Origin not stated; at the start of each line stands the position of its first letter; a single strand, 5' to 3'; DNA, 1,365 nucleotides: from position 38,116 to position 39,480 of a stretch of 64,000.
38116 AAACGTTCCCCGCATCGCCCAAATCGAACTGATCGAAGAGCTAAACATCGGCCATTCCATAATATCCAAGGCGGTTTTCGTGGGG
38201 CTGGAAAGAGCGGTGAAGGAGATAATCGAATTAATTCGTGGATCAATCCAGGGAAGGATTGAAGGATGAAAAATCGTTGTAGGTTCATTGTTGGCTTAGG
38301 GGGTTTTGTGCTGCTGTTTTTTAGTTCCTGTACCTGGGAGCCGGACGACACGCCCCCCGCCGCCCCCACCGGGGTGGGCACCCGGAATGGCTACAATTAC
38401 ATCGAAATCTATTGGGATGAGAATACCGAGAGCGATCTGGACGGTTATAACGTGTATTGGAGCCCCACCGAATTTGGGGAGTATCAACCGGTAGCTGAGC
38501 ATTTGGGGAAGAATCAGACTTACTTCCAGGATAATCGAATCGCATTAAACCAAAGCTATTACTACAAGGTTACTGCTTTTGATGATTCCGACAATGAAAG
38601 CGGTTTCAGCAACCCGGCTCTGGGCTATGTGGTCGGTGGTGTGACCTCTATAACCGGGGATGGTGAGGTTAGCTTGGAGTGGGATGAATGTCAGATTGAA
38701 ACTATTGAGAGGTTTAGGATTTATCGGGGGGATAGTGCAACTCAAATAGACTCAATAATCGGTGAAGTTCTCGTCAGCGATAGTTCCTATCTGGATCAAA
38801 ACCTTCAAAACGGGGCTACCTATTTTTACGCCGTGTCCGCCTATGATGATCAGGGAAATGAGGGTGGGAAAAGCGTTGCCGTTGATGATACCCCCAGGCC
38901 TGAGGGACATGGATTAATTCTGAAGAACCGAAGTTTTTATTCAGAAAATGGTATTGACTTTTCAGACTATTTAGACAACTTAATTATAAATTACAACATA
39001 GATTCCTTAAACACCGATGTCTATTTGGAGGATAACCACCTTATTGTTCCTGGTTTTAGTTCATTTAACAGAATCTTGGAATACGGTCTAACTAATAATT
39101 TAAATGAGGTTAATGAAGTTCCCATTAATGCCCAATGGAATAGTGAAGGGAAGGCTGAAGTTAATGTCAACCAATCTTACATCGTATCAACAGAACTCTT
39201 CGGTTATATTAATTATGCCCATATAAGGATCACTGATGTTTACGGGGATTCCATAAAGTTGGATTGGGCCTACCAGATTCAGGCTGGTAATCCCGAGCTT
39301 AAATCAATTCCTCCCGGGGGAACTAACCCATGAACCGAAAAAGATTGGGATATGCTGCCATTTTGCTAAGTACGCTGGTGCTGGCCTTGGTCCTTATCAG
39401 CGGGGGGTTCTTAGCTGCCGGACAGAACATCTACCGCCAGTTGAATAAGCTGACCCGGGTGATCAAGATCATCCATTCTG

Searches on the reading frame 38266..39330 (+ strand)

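Call 79: search_protein_families(library=pfam, proteins=[window:38266-39330:+], max_evalue=0.001)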
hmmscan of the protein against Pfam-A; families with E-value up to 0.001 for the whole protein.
window:38266-39330:+ (355 aa): 1 family
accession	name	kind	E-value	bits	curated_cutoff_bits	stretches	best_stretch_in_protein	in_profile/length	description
PF00041.27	fn3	-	1.6e-08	35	25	0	126-203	8-78/84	Fibronectin type III domain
